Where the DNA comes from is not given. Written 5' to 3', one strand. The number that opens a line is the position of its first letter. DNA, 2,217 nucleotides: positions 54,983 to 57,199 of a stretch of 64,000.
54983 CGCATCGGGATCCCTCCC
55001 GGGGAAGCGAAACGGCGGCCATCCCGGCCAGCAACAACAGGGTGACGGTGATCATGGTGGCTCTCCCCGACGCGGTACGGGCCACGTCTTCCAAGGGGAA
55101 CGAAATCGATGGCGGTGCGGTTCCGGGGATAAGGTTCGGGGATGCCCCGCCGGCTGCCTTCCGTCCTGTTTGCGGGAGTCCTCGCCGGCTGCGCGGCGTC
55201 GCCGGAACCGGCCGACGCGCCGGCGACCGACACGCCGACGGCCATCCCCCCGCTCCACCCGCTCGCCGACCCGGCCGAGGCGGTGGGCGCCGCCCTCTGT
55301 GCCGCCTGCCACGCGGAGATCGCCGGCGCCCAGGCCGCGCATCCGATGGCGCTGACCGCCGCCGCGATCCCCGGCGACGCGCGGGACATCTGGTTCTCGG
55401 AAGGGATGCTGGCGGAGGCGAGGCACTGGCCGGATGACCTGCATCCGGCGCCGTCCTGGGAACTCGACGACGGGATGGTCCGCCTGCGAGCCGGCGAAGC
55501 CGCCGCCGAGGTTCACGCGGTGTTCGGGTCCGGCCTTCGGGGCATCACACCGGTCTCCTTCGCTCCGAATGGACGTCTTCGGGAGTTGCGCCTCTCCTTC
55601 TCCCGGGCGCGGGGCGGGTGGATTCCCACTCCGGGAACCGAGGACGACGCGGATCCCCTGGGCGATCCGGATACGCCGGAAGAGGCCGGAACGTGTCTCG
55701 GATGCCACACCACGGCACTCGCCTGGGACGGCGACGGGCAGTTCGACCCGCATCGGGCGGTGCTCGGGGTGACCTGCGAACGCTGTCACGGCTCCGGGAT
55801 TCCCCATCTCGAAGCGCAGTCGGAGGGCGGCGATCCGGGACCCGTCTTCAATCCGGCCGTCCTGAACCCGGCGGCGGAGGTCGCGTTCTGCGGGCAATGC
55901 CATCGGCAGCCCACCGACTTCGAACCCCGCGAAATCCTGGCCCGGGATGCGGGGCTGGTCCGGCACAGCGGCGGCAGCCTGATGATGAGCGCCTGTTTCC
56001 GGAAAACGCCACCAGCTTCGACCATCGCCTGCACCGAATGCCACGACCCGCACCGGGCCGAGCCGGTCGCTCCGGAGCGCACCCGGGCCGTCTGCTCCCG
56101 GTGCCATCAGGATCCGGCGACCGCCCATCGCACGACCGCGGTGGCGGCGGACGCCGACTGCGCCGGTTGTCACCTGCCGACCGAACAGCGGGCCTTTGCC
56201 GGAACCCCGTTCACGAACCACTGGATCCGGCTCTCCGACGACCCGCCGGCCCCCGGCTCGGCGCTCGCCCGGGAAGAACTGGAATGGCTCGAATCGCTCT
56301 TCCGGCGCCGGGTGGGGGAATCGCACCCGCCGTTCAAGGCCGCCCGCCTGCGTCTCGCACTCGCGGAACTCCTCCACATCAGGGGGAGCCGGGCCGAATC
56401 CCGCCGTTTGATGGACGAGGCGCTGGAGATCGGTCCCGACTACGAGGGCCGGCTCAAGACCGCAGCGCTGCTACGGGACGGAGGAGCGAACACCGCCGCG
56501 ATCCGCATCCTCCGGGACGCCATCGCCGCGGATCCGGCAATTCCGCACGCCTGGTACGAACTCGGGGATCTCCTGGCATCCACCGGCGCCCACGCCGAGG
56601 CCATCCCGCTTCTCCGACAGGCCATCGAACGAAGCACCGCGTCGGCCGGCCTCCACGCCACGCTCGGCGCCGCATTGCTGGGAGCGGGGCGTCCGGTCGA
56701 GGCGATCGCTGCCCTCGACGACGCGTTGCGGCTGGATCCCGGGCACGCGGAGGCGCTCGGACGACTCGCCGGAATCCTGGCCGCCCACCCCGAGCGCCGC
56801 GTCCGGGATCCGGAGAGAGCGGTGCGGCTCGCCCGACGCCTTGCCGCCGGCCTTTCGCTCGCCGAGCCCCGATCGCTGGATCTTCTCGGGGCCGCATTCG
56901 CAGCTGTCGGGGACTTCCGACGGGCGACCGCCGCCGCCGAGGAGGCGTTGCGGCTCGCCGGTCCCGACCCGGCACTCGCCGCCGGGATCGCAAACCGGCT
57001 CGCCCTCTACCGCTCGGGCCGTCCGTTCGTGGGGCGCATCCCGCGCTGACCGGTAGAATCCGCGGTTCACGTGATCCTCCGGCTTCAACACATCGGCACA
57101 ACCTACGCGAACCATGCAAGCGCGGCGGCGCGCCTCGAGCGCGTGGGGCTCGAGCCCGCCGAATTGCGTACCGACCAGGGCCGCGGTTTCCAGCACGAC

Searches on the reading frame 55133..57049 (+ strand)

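Call 72: search_protein_families(library=pfam, proteins=[window:55133-57049:+], max_evalue=0.00001)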
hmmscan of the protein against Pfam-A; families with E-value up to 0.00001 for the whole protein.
window:55133-57049:+ (638 aa): 12 families
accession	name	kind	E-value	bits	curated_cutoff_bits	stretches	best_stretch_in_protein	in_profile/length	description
PF13428.12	TPR_14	-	7.7e-15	54.4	23.5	0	507-546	3-42/44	Tetratricopeptide repeat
PF07719.23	TPR_2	-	9.5e-15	53.9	27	0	507-538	3-34/34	Tetratricopeptide repeat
PF14559.12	TPR_19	-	2.7e-13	50.5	25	1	484-539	4-59/68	Tetratricopeptide repeat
PF13432.12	TPR_16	-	4.2e-12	46.7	32.7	1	446-502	6-62/65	Tetratricopeptide repeat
PF00515.34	TPR_1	-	4.2e-10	39.4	27.8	0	509-537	5-33/34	Tetratricopeptide repeat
PF13181.12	TPR_8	-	3.4e-09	36.6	25.7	0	472-500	2-30/34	Tetratricopeptide repeat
PF13424.12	TPR_12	-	6.7e-09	36.3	30.1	0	472-535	4-75/77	Tetratricopeptide repeat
PF13431.12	TPR_17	-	1.8e-08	34.4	24.4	0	461-491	3-33/34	Tetratricopeptide repeat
PF14522.11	Cytochrome_C7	-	2.9e-08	33.9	24.8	0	207-304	8-66/67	Cytochrome c7 and related cytochrome c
PF09699.15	Paired_CXXCH_1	-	5.9e-08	32.7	20.6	0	294-328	3-39/41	Doubled CXXCH motif (Paired_CXXCH_1)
PF13414.12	TPR_11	-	3e-07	30.4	26.8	0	447-485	4-42/42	TPR repeat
PF22113.1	Mtrc-MtrF_II-IV_dom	-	6.9e-06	26.1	30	0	214-309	83-168/176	Outer membrane cytochrome MtrC/MtrF-like, domains II/IV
